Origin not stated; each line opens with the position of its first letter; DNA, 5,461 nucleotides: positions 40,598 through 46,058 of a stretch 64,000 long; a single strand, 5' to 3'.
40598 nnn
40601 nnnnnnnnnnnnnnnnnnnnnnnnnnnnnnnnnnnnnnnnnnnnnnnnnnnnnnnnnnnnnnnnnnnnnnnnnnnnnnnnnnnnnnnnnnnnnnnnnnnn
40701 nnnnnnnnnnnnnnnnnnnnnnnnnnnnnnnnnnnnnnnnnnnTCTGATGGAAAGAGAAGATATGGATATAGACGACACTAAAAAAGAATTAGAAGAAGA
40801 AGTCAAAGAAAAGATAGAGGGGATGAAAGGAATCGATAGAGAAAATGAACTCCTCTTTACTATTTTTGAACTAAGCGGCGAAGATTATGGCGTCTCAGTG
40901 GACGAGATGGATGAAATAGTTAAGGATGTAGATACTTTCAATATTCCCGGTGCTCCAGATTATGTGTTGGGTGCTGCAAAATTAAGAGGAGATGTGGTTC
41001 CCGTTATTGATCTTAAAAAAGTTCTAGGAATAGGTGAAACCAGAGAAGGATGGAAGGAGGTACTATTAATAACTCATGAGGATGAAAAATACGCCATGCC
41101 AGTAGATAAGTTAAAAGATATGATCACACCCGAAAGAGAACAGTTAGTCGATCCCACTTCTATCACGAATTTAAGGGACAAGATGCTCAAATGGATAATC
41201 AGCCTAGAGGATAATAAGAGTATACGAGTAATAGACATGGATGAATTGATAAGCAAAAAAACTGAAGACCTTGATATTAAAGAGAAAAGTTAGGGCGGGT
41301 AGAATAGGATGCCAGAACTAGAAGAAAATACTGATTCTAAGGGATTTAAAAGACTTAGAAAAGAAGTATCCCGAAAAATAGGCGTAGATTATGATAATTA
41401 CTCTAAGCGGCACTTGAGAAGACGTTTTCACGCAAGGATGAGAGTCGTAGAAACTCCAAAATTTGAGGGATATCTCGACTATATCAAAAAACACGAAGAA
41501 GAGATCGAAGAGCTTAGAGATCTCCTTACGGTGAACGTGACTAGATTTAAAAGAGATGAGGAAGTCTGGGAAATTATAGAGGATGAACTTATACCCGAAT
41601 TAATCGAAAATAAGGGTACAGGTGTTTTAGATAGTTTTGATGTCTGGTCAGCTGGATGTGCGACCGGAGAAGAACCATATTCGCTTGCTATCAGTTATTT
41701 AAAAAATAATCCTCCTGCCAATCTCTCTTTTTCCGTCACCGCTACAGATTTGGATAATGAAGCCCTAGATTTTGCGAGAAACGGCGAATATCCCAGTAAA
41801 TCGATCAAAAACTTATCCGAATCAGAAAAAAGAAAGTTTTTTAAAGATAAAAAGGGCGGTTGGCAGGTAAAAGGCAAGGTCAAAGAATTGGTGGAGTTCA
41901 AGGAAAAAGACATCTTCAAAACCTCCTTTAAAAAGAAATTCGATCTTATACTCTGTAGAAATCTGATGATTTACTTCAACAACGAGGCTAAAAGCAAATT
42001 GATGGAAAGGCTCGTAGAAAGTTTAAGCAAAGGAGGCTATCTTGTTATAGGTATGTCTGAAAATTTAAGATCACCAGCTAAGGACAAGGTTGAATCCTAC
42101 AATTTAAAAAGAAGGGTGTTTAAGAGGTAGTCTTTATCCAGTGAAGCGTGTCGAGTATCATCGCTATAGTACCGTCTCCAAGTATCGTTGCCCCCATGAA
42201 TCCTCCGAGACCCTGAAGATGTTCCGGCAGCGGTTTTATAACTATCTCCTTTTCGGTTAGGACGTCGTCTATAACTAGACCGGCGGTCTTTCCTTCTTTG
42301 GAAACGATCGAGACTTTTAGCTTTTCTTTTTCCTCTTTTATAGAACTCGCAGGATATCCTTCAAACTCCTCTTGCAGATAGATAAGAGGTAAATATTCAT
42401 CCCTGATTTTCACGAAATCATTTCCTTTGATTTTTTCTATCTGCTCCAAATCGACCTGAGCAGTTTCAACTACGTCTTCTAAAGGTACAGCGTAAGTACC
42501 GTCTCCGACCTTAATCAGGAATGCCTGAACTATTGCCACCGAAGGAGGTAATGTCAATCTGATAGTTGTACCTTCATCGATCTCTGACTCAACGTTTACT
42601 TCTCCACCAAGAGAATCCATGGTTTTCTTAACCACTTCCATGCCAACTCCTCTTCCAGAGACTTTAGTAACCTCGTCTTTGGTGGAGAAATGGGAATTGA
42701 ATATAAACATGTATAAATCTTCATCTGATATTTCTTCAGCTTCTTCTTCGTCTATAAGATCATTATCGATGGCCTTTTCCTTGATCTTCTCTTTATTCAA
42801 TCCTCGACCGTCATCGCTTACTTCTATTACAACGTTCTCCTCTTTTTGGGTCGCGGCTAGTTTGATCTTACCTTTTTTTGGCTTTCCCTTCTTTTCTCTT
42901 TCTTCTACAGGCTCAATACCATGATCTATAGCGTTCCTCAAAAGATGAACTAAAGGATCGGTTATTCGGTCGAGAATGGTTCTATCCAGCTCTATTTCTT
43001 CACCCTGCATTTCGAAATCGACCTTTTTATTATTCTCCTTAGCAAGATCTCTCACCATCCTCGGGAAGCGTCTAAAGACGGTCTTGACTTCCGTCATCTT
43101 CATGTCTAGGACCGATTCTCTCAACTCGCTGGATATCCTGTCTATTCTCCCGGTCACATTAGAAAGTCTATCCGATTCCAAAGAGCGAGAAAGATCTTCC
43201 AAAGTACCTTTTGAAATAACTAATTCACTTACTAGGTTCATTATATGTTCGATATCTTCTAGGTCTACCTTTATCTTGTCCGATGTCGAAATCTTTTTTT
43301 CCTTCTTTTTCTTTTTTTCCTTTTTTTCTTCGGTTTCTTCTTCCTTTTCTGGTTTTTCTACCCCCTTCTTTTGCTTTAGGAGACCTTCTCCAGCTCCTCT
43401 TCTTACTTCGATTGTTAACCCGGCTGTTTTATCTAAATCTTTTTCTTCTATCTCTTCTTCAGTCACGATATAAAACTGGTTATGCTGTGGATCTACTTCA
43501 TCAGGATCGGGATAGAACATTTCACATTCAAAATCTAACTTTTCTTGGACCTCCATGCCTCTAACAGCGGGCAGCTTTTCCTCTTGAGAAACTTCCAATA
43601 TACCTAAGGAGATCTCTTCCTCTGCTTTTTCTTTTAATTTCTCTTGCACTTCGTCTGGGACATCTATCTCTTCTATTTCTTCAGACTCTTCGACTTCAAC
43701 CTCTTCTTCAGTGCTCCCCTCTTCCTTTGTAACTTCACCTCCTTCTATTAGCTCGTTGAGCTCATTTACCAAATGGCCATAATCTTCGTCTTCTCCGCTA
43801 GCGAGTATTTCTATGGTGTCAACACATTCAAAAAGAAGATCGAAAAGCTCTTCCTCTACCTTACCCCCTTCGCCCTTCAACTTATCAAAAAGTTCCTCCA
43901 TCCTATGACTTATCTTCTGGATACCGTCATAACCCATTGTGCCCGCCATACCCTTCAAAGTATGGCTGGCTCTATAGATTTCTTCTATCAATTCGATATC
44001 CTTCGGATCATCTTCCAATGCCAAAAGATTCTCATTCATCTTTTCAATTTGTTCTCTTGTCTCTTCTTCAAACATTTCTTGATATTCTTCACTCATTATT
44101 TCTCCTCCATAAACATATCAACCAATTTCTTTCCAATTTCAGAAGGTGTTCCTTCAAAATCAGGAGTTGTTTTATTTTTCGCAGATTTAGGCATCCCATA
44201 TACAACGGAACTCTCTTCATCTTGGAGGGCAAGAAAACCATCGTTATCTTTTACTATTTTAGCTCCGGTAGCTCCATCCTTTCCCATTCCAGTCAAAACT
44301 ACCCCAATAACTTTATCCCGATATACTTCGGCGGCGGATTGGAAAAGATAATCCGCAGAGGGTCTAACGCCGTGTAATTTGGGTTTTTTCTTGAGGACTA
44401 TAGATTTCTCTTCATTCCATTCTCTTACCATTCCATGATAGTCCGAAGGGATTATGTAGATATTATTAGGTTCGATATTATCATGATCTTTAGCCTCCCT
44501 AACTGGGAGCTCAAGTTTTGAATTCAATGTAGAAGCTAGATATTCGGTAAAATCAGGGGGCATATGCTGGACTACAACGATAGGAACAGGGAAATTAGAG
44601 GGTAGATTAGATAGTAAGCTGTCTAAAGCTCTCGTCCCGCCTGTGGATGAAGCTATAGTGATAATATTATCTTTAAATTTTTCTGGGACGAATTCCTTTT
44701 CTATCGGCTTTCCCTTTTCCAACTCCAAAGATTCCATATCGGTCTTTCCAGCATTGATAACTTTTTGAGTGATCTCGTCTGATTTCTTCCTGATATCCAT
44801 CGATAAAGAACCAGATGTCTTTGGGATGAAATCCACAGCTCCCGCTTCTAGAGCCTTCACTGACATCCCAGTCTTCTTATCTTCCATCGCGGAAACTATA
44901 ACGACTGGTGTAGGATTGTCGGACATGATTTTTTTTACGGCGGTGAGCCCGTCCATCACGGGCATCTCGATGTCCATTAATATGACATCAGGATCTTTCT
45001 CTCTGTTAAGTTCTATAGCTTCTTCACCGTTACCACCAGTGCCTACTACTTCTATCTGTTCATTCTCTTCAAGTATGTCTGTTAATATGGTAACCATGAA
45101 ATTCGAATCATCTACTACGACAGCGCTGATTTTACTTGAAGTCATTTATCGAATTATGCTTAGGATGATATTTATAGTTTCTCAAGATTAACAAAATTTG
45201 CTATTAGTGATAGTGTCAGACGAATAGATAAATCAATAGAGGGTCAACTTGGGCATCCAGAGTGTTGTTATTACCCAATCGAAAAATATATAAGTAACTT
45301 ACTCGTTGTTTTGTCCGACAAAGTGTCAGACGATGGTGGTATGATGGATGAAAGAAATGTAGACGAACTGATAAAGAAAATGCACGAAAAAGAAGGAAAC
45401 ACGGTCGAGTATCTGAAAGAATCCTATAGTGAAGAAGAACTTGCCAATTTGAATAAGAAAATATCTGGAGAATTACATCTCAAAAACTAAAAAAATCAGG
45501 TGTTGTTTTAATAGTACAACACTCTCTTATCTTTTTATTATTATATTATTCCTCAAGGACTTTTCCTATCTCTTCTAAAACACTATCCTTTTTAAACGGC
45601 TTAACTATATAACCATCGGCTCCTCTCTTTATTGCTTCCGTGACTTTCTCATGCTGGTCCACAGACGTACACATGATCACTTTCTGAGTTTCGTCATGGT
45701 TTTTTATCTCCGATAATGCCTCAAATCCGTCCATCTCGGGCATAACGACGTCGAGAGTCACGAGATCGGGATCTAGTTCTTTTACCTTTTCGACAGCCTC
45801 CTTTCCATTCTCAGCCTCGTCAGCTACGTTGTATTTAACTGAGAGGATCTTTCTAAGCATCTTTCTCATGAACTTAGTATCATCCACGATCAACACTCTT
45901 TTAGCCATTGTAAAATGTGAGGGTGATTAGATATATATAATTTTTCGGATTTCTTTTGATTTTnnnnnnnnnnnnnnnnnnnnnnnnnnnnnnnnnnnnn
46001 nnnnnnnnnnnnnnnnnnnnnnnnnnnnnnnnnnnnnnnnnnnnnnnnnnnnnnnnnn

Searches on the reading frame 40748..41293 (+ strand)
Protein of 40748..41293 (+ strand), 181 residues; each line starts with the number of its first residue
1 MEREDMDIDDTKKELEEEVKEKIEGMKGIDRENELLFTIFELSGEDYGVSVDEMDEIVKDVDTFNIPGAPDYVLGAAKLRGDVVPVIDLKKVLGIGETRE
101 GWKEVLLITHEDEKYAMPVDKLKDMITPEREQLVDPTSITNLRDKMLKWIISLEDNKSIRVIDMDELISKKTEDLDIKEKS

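Call 3: search_protein_families(library=pfam, proteins=[window:40748-41293:+], max_evalue=0.01)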
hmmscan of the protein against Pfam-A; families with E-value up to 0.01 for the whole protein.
window:40748-41293:+ (181 aa): 1 family
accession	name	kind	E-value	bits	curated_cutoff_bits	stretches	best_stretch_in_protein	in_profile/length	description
PF01584.24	CheW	-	5e-25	88.2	23.5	1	39-170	4-136/138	CheW-like domain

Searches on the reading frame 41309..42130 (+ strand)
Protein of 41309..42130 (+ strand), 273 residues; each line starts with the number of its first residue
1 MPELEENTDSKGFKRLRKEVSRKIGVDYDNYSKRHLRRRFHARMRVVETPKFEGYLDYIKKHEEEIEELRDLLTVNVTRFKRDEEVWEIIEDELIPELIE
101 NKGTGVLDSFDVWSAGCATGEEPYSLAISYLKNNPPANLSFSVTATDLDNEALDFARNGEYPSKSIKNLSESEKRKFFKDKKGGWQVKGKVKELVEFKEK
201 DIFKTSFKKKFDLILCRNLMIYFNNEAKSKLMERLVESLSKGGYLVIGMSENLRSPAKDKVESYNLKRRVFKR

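Call 3: search_protein_families(library=pfam, proteins=[window:41309-42130:+], max_evalue=0.01)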
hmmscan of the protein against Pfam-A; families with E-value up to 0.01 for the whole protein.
window:41309-42130:+ (273 aa): 10 families
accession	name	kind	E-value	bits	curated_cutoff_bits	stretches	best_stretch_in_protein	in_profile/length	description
PF01739.24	CheR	-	1.7e-54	184.7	27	1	76-265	1-190/195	CheR methyltransferase, SAM binding domain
PF03705.20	CheR_N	-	2.2e-10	40.5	27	1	12-62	2-52/53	CheR methyltransferase, all-alpha domain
PF13847.12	Methyltransf_31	-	1.9e-07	31.3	27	1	195-251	56-113/145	Methyltransferase domain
PF13649.12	Methyltransf_25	-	1.1e-06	29.7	27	1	194-243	47-97/97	Methyltransferase domain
PF08241.18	Methyltransf_11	-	8.8e-06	26.7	21.2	1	187-247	43-95/95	Methyltransferase domain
PF08242.18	Methyltransf_12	-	2.4e-05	25.4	30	1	189-245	45-98/98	Methyltransferase domain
PF13489.12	Methyltransf_23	-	0.0019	18.4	27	1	115-249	29-118/164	Methyltransferase domain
PF05401.17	NodS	-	0.0083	16.4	24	0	195-251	91-148/201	Nodulation protein S (NodS)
PF22813.1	TcaA_2nd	-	0.0089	16.8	26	0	51-89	37-75/103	TcaA protein second domain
PF03848.20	TehB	-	0.0096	15.8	20.4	0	197-247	82-132/193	Tellurite resistance protein TehB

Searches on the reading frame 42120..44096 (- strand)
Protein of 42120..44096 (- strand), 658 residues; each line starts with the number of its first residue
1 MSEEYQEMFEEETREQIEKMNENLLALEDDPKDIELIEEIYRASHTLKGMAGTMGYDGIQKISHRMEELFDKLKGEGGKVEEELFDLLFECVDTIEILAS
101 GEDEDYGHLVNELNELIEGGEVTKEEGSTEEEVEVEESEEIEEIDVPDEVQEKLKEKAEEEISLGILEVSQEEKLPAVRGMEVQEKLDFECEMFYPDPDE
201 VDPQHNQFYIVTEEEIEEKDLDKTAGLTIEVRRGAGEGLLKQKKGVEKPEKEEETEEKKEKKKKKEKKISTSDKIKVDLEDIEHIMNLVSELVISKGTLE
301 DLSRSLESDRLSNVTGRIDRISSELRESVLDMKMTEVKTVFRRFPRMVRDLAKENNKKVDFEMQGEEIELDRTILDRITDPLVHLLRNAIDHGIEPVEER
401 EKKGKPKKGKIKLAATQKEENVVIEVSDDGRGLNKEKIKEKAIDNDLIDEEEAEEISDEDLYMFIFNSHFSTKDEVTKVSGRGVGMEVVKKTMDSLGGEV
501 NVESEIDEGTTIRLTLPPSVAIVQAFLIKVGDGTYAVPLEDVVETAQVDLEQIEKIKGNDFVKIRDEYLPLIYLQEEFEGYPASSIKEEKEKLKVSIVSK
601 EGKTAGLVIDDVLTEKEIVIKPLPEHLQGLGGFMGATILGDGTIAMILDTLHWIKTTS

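Call 8: search_protein_families(library=pfam, proteins=[window:42120-44096:-], max_evalue=0.001)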
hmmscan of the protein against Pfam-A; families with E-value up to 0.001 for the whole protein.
window:42120-44096:- (658 aa): 5 families
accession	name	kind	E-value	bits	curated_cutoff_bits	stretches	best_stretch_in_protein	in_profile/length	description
PF01584.24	CheW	-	3.6e-21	75.7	23.5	1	524-651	1-131/138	CheW-like domain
PF02518.31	HATPase_c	-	1.9e-20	73.8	26.4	1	381-518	5-109/111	Histidine kinase-, DNA gyrase B-, and HSP90-like ATPase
PF01627.28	Hpt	-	8.5e-16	58.4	24.6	1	5-94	2-80/84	Hpt domain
PF02895.20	H-kinase_dim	-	1.1e-10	42.2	23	1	274-332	3-68/68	Signal transducing histidine kinase, homodimeric domain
PF13581.12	HATPase_c_2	-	0.00036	21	27.4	0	404-515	50-126/127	Histidine kinase-like ATPase domain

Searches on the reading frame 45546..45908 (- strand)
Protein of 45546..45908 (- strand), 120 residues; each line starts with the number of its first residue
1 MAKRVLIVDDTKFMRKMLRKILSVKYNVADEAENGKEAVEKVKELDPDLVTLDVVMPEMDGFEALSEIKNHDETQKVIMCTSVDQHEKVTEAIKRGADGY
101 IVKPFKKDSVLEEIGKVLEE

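Call 8: search_protein_families(library=pfam, proteins=[window:45546-45908:-], max_evalue=0.001)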
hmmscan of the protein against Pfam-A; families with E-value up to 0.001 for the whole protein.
window:45546-45908:- (120 aa): 1 family
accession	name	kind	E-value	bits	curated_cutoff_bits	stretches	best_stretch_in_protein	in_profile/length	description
PF00072.30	Response_reg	-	4.2e-32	111.1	30.2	1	5-114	1-110/111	Response regulator receiver domain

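Call 27: search_solved_structures(query=window:45546-45908:-, max_evalue=1e-8)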
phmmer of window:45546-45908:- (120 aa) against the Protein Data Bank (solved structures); distinct sequences matched with E-value up to 1e-8: 185 (the best 60 are shown).
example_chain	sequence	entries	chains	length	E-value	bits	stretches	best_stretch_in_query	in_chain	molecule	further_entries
6er7_A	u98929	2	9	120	1.5e-37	131.7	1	4-119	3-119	120aa long hypothetical chemotaxis protein (CheY)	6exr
1tmy_A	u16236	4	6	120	1.3e-34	122.2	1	1-117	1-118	CHEY PROTEIN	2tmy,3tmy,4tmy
4iga_A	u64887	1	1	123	1.5e-34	122.1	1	1-117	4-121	Chemotaxis protein CheY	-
1u0s_Y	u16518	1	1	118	4.6e-34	120.5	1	3-117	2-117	Chemotaxis protein cheY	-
6ekg_Y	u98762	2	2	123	5.5e-33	117.1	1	4-117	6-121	Chemotaxis protein CheY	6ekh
7od9_B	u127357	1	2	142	9e-33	116.4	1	4-117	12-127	Response regulator receiver protein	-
6c40_B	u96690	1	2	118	4e-32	114.3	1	3-117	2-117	Chemotaxis protein CheY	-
4qyw_A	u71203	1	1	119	1.3e-31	112.7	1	3-117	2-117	Chemotaxis protein CheY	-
8q52_A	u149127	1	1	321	4.1e-30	107.8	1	3-108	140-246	Leucine-specific-binding protein,Chemotaxis protein CheY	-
9rhz_C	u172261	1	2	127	5.6e-29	104.2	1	3-116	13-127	Chemotaxis protein CheY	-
9xzo_A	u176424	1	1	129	4.1e-24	88.5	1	4-118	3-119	De novo protein M1X0B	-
2lle_A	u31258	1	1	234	2.9e-21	79.4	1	28-104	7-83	Chemotaxis protein CheY, Imidazole glycerol phosphate synthase subunit HisF chimera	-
3cwo_X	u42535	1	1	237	1.8e-20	76.8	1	27-104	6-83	beta/alpha-barrel protein based on 1THF and 1TMY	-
3hzh_A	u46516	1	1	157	2.5e-19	73.1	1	4-117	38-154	Chemotaxis response regulator (CheY-3)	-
4ja2_A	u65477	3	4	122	3.2e-19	72.8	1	1-119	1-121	Response regulator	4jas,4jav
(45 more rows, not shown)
